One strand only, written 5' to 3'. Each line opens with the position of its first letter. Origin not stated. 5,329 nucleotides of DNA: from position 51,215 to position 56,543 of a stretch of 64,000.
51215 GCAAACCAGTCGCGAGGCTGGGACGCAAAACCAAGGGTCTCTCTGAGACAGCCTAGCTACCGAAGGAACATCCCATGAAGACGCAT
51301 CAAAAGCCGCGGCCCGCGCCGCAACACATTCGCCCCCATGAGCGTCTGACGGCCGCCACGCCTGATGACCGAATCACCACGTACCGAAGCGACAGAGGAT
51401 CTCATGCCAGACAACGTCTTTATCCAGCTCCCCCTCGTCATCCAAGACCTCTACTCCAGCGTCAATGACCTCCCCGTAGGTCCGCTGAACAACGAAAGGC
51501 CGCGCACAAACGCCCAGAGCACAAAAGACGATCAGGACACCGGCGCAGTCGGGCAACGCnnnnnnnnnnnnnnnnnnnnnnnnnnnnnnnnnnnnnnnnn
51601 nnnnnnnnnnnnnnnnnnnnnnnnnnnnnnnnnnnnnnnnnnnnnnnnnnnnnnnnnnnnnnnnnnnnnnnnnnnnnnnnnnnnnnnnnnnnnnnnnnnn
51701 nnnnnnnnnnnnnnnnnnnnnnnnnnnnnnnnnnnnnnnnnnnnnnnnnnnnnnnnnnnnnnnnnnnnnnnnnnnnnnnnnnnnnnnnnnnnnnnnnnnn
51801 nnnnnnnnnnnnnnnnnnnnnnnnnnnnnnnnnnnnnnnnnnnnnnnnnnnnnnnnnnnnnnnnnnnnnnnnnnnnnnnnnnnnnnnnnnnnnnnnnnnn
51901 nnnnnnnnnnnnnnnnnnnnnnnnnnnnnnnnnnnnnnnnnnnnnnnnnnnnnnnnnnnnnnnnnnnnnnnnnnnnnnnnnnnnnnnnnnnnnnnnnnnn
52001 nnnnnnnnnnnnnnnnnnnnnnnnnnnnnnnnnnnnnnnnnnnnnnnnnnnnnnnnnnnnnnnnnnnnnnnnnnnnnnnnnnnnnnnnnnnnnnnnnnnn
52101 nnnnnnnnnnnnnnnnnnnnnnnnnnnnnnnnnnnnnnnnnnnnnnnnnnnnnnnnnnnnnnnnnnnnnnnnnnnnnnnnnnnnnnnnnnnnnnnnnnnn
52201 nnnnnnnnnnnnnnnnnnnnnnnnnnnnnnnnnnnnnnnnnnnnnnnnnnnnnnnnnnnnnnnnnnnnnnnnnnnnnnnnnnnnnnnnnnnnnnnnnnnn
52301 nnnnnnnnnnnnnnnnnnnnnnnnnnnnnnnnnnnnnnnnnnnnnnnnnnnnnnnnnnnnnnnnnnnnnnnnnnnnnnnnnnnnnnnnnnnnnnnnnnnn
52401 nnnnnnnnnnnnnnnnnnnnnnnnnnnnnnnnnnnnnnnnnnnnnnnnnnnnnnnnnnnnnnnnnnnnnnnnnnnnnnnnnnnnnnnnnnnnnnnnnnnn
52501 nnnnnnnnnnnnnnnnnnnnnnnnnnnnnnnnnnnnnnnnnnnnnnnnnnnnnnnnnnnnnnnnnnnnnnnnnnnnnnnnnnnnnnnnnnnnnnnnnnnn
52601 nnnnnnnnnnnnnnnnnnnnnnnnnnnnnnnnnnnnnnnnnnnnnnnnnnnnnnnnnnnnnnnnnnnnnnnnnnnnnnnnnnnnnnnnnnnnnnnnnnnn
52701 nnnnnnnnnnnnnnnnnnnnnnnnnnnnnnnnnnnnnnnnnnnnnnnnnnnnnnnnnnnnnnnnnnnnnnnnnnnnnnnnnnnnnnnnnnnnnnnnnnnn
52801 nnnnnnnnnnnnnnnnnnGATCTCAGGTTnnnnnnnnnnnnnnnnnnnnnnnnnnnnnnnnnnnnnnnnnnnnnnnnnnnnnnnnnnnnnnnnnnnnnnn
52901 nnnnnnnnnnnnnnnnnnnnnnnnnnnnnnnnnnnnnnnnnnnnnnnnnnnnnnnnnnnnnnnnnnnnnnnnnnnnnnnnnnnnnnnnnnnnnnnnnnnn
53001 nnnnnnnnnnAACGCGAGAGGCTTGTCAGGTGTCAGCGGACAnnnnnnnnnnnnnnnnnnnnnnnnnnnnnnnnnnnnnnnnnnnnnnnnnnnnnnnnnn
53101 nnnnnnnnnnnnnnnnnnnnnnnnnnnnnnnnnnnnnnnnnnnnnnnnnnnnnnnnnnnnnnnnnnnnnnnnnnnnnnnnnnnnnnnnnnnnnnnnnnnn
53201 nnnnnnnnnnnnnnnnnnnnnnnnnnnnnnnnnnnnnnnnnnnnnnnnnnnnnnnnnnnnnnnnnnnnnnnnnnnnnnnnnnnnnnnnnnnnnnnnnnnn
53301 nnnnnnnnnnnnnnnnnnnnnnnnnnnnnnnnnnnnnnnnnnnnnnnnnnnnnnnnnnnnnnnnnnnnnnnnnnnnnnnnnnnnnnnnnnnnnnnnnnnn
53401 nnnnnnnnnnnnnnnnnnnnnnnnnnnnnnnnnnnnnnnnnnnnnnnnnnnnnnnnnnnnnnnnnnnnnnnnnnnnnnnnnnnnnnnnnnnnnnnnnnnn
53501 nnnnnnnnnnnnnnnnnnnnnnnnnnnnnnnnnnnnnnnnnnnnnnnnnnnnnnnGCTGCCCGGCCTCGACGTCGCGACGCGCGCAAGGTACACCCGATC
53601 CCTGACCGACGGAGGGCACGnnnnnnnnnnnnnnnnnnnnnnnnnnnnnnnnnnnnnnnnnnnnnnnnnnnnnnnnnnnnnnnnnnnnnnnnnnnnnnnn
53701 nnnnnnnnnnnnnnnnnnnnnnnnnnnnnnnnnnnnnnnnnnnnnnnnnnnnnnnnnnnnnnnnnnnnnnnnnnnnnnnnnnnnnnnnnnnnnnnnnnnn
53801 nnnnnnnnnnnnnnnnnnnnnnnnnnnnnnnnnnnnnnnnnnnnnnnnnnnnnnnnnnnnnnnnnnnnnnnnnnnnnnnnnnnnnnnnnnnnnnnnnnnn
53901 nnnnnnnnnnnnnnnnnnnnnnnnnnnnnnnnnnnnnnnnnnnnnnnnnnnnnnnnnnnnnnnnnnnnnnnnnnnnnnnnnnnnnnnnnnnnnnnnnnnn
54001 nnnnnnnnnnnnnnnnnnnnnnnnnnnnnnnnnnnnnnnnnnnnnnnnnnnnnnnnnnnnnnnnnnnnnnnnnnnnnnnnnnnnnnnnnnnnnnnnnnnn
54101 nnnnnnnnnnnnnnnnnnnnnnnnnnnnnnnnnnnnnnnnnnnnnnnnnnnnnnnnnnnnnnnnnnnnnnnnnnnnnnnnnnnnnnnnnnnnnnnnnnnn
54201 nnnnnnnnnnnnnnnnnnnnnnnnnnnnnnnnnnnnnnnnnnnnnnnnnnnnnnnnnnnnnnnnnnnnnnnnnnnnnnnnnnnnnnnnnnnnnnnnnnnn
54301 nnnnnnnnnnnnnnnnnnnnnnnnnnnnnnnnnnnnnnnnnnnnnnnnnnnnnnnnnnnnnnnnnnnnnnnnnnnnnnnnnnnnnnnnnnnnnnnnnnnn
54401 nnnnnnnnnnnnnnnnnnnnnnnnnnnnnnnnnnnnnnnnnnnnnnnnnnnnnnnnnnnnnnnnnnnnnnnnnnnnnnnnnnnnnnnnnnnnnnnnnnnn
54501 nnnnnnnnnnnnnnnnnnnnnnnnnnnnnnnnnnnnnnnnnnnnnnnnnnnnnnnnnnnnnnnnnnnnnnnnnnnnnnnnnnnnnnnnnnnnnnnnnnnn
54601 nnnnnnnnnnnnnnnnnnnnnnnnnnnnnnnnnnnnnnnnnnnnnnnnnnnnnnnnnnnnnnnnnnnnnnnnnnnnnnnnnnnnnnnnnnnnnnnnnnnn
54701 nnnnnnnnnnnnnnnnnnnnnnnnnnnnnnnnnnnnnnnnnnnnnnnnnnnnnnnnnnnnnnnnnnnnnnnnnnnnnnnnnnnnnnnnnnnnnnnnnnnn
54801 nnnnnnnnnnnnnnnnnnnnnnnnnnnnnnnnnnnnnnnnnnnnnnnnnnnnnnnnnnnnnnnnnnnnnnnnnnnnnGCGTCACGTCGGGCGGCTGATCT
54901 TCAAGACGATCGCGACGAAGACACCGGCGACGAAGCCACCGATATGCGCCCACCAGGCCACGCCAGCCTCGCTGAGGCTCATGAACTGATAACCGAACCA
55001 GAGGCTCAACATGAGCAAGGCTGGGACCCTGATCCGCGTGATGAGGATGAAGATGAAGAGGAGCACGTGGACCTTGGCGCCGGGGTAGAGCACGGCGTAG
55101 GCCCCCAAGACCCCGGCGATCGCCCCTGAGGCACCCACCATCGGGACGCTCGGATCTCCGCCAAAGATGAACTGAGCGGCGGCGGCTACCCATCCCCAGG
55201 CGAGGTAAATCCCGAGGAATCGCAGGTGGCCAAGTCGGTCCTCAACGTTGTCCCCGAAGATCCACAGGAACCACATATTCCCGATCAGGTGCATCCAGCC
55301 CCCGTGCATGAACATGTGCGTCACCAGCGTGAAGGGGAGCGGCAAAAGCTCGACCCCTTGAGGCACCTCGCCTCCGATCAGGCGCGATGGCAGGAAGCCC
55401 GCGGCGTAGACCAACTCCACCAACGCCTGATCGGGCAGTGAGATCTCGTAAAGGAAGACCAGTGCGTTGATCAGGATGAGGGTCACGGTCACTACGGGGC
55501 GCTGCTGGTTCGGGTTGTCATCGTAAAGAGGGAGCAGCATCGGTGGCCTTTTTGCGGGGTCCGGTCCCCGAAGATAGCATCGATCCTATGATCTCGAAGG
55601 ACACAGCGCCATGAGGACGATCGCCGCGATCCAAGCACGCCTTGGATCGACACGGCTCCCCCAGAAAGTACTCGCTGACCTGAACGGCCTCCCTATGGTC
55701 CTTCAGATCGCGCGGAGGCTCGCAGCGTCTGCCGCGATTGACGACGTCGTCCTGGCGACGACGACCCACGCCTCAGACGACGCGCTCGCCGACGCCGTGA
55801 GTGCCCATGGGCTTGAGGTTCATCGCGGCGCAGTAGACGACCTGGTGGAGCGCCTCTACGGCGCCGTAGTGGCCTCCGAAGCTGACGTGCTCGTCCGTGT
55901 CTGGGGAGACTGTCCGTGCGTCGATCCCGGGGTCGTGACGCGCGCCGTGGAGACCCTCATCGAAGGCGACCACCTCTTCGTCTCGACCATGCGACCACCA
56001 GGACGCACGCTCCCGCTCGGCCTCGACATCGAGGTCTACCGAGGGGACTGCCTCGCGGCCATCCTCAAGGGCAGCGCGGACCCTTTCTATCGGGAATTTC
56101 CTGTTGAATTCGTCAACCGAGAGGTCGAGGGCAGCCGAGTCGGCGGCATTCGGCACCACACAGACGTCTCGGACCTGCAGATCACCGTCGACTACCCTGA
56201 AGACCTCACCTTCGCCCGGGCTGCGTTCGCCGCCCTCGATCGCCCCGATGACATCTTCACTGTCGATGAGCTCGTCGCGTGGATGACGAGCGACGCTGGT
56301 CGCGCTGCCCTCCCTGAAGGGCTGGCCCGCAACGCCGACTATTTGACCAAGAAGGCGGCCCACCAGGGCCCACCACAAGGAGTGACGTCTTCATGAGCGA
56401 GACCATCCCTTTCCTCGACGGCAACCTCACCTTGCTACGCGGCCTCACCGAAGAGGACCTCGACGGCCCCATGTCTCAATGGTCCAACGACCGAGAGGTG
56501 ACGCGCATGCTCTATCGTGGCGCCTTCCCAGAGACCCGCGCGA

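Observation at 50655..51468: Two near-identical c-di-GMP-I (GEMM-I) riboswitch-like aptamers in series, each preceding a tiny ORF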

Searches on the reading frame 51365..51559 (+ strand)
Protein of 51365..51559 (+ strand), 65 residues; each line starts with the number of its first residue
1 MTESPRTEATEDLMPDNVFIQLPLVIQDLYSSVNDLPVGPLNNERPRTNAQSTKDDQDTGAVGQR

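Call 14: search_protein_families(library=pfam, proteins=[window:51365-51559:+], max_evalue=0.01)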
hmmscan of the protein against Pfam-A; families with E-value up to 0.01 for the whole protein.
window:51365-51559:+ (65 aa): 0 families

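Call 34: find_encoding_contigs(protein=window:51365-51559:+, flank=3000)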
Protein window:51365-51559:+ (65 aa): 1 contig read that carries it; 1 place shown.
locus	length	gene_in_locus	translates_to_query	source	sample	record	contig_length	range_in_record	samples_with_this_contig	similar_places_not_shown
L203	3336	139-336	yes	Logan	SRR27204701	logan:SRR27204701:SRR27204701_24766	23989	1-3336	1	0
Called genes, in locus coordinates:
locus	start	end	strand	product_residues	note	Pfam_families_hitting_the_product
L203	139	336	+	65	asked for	-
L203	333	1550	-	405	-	PF03781:FGE-sulfatase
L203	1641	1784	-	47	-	-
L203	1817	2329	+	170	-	-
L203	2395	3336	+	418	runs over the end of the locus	PF00266:Aminotran_5, PF00155:Aminotran_1_2 (weak), PF01041:DegT_DnrJ_EryC1 (weak), PF01053:Cys_Met_Meta_PP (weak), PF00266:Aminotran_5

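Call 36: find_homologous_proteins(query=window:51365-51559:+, max_evalue=0.1)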
Query window:51365-51559:+ (65 aa): 5 proteins with E <= 0.1 among 5 candidates.
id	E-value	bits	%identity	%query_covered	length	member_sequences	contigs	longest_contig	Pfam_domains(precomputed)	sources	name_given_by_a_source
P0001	4.8e-35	135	100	100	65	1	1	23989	-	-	-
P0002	7.8e-27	110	83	97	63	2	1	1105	-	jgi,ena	jgi:hypothetical protein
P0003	4.0e-26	107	100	80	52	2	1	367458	-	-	-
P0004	7.0e-14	69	69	80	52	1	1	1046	-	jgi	jgi:hypothetical protein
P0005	3.0e-9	54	59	75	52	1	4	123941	-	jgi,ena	jgi:hypothetical protein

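Call 38: find_encoding_contigs(protein=P0005, flank=5000, max_places=6)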
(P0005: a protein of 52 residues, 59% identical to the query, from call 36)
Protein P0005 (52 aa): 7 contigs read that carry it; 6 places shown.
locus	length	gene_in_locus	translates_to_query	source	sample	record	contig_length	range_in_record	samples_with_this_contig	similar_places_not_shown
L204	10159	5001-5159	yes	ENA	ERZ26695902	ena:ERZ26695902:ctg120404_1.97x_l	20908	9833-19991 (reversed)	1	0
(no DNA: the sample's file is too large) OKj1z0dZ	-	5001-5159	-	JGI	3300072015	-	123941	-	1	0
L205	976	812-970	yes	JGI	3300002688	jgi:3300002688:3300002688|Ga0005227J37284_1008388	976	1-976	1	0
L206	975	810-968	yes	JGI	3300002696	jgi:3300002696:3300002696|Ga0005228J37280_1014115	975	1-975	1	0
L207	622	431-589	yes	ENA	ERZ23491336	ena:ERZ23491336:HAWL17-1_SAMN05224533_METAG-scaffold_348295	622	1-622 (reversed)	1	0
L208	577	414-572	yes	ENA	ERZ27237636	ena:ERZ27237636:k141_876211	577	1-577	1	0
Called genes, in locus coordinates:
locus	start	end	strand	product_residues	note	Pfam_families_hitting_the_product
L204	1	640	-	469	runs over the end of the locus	-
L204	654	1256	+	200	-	-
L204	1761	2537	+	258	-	-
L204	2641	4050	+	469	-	PF01546:Peptidase_M20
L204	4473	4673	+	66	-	-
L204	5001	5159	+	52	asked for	-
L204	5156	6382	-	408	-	PF03781:FGE-sulfatase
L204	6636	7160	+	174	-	-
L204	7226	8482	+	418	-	PF00266:Aminotran_5, PF00155:Aminotran_1_2, PF01041:DegT_DnrJ_EryC1, PF01053:Cys_Met_Meta_PP (weak)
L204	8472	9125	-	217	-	PF01694:Rhomboid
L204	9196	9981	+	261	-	PF02348:CTP_transf_3, PF12804:NTP_transf_3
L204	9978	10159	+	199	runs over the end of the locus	PF13302:Acetyltransf_3, PF13420:Acetyltransf_4 (weak), PF13523:Acetyltransf_8 (faint), PF00583:Acetyltransf_1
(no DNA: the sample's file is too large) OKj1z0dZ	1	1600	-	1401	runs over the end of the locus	-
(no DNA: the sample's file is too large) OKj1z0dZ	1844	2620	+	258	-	-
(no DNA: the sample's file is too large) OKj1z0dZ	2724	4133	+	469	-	PF01546:Peptidase_M20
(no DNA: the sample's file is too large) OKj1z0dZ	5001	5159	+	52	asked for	-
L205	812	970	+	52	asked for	-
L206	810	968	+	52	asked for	-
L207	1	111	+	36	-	?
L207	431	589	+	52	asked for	-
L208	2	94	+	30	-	?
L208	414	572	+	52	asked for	-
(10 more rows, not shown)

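Call 39: find_encoding_contigs(protein=P0004, flank=5000)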
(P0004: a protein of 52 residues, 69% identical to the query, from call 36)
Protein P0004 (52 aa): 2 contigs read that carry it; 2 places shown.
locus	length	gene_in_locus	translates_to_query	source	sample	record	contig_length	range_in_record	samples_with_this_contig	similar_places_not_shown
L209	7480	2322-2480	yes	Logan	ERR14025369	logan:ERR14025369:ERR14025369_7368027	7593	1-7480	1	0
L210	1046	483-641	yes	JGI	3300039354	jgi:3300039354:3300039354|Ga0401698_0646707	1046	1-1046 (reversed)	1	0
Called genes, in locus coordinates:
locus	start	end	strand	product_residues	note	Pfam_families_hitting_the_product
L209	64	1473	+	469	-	PF01546:Peptidase_M20, PF07687:M20_dimer (weak)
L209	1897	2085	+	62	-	-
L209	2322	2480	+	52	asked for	-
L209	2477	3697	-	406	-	PF03781:FGE-sulfatase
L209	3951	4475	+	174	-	-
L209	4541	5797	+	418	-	PF00266:Aminotran_5, PF00155:Aminotran_1_2 (weak), PF01041:DegT_DnrJ_EryC1 (weak)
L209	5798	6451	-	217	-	PF01694:Rhomboid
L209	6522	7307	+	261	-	PF02348:CTP_transf_3, PF12804:NTP_transf_3 (weak)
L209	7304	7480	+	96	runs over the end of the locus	?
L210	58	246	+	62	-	-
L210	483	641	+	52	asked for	-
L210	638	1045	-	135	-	?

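Call 40: find_encoding_contigs(protein=P0002, flank=5000)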
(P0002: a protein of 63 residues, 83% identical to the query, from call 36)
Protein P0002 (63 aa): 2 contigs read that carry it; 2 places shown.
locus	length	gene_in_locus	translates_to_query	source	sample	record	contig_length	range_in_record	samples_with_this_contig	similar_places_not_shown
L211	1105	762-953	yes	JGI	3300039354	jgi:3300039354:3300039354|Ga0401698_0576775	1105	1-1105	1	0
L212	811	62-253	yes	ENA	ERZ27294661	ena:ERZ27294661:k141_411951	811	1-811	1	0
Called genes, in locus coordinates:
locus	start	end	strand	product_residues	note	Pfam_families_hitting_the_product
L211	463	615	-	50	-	-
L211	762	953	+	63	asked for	-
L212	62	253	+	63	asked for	-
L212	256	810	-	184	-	?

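Call 47: find_related_loci(query=A2, collection=genome_contigs, flank=3000)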
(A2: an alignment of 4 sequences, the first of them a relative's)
Query A2 (52 aa) in genome_contigs; peptide patterns used: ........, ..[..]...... (x = any residue, [..] = any of these).
11 stretches matched a pattern, but none encodes a relative of the query by tblastn (E <= 1e-3).

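Call 66: predict_structure(alignment_id=A2)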
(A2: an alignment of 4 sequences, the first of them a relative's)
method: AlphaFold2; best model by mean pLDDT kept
length: 52 residues; sequences in the alignment: 4
mean_pLDDT: 57.4   pTM: 0.14
mean pLDDT of the five models: 57.4, 55.7, 55.7, 54.6, 52.6
residues with pLDDT >= 90: 0; 70-90: 6; 50-70: 36; < 50: 10
segments of 3 or more residues with pLDDT < 50: 48-52
pLDDT, mean of each block of 10 residues (from residue 1): 68 61 59 54 49 40
secondary structure: DSSP gave nothing for this model
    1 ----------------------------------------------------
elements in order:

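Call 67: search_protein_families(library=ncbifam, proteins=[window:51404-51559:+], max_evalue=0.01)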
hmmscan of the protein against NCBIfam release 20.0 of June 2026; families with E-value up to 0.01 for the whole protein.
window:51404-51559:+ (52 aa): 0 families

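Call 68: search_protein_representatives(alignment_id=A2)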
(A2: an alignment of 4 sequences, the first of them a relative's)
Query: 4 sequences, 52 profile positions. Proteins with E-value up to 0.001 (for the whole library): 3; up to 1e-10: 2; up to 1e-30: 0. The best 3 are listed.
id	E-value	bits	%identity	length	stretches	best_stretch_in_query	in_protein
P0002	1.2e-28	114.8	-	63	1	1-50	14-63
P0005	2.1e-27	110.8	-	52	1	1-52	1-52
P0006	3.7e-05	39.6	-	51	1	1-35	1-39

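Call 70: find_encoding_contigs(protein=P0006, flank=4000)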
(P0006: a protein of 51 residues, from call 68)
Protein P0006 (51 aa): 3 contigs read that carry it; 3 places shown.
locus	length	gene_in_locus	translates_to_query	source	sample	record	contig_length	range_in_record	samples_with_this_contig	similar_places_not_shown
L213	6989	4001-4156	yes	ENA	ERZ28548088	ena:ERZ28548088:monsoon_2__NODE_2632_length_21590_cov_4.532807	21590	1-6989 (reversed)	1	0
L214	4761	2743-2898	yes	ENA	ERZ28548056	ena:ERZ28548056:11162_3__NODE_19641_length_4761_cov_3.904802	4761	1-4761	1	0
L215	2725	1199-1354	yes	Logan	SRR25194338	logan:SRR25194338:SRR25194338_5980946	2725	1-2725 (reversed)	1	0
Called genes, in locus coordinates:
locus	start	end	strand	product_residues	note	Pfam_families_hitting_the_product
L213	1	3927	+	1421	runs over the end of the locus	PF11617:Cu-binding_MopE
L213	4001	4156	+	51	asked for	-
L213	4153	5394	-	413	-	PF03781:FGE-sulfatase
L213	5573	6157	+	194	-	-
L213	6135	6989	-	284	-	?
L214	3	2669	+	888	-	?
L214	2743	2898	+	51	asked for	-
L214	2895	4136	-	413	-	PF03781:FGE-sulfatase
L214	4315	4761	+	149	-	?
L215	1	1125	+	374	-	?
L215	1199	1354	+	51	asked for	-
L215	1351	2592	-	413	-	PF03781:FGE-sulfatase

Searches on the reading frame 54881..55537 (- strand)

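Call 48: search_protein_families(library=pfam, proteins=[window:54881-55537:-], max_evalue=0.00001)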
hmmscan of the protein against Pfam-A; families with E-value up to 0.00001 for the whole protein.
window:54881-55537:- (218 aa): 1 family
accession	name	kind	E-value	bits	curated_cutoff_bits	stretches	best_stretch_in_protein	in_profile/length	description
PF01694.28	Rhomboid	-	9.4e-34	117.1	22.6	1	70-212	6-140/143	Rhomboid domain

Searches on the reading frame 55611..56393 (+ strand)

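Call 48: search_protein_families(library=pfam, proteins=[window:55611-56393:+], max_evalue=0.00001)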
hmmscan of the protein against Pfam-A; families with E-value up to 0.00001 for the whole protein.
window:55611-56393:+ (261 aa): 2 families
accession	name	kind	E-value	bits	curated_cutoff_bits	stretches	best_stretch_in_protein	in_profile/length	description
PF02348.25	CTP_transf_3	-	3.8e-22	79.6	22.6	1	5-126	2-124/217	Cytidylyltransferase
PF12804.13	NTP_transf_3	-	7e-08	33.2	27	1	10-155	11-145/160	MobA-like NTP transferase domain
